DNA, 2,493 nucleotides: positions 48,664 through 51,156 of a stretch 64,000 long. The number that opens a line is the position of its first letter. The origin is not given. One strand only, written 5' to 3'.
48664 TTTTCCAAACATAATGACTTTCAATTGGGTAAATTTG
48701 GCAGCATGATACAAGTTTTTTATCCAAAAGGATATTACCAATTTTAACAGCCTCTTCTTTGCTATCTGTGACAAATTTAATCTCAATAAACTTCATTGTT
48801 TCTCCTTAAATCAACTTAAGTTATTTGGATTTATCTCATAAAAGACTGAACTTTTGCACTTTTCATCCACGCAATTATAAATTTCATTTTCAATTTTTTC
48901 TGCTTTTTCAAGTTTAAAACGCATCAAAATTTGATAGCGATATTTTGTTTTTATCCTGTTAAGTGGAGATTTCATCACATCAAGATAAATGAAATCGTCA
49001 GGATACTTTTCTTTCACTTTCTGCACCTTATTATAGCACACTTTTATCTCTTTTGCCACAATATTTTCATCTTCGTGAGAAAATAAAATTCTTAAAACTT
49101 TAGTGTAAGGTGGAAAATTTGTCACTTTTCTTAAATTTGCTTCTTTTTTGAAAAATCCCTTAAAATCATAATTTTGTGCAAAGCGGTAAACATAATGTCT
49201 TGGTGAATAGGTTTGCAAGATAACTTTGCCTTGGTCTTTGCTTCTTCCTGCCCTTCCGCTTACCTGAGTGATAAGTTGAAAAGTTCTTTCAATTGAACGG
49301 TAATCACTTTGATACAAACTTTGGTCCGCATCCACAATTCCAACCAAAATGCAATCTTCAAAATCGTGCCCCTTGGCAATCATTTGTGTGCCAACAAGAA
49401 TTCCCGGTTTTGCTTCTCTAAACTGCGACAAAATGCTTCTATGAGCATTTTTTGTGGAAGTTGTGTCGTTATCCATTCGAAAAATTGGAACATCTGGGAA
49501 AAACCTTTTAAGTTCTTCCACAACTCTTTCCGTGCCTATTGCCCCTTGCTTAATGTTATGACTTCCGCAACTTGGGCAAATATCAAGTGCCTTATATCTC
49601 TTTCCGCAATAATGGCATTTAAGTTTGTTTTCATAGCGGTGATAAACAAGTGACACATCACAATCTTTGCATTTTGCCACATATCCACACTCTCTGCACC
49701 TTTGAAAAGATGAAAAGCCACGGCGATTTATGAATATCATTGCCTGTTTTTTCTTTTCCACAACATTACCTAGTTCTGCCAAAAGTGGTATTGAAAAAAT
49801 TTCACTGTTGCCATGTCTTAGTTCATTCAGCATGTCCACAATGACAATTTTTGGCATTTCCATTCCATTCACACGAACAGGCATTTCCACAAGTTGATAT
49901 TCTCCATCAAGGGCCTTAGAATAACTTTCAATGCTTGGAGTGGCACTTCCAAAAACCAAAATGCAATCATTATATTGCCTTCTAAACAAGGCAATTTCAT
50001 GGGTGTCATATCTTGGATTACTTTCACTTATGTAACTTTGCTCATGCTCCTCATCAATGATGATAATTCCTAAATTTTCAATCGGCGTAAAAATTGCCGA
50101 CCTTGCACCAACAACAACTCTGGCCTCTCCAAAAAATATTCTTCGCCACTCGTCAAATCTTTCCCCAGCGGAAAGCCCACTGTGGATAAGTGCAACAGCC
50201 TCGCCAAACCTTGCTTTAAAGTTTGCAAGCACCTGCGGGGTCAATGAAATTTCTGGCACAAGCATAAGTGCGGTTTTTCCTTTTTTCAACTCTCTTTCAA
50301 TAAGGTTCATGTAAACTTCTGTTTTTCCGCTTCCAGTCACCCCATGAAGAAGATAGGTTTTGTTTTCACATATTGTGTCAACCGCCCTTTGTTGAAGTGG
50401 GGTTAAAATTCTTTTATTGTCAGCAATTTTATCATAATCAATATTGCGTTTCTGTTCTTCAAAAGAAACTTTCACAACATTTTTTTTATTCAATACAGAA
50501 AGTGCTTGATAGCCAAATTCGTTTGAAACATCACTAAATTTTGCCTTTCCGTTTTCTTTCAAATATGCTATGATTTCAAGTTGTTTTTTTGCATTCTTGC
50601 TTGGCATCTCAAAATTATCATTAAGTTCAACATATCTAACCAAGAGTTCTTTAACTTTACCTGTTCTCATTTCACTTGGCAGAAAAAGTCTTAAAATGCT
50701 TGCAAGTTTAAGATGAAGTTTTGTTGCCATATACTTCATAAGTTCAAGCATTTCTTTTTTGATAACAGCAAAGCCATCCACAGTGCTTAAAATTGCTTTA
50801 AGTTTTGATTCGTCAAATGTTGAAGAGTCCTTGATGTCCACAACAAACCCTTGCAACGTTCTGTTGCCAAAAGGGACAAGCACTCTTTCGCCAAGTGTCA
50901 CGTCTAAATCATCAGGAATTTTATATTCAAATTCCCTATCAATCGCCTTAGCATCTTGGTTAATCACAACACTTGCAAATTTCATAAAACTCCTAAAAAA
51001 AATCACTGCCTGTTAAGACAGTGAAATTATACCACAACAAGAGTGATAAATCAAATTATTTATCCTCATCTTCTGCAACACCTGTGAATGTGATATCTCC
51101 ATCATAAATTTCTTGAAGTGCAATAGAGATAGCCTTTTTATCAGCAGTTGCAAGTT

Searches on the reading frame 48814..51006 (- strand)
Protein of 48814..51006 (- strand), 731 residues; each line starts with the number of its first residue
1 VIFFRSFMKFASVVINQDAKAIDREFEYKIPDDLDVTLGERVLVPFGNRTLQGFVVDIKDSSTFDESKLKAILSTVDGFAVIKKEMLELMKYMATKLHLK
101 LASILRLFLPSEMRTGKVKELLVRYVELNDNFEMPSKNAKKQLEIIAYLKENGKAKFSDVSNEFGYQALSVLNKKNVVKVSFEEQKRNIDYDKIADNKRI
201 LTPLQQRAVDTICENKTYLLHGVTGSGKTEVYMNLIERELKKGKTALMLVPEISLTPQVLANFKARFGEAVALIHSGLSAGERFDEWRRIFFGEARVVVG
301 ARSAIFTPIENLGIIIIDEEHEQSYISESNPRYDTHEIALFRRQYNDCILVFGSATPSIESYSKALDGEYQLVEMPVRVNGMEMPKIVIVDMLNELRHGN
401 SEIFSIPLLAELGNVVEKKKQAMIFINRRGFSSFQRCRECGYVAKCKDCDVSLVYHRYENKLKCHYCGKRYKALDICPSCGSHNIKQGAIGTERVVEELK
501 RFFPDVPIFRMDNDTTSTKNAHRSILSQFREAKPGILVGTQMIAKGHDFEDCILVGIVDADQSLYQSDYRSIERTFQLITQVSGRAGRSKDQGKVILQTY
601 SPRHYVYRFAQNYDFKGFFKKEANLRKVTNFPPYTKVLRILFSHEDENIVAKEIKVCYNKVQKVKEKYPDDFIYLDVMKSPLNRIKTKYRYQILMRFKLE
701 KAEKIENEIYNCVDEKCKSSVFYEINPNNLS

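Call 77: search_protein_families(library=pfam, proteins=[window:48814-51006:-], max_evalue=0.001)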
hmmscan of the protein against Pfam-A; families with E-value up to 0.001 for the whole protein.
window:48814-51006:- (731 aa): 7 families
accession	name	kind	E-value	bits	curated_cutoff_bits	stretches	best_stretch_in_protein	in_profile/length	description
PF17764.6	PriA_3primeBD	-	3.4e-24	85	22.7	1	13-110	2-96/96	3'DNA-binding domain (3'BD)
PF00270.35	DEAD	-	4.2e-21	75.8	26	1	202-361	1-163/167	DEAD/DEAH box helicase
PF04851.21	ResIII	-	4.4e-16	59.7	22.5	1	201-357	4-162/164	Type III restriction enzyme, res subunit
PF18074.6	PriA_C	-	1.3e-10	42.3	26.9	1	633-714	1-81/95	Primosomal protein N C-terminal domain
PF18319.7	Zn_ribbon_PriA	-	5.4e-10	39.5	26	1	446-470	1-25/27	PriA DNA helicase Cys-rich region (CRR) domain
PF00271.37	Helicase_C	-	6.9e-10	39.6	23.5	1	505-589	39-109/110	Helicase conserved C-terminal domain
PF13245.12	AAA_19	-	0.00073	20.2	25.1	0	205-319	1-98/134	AAA domain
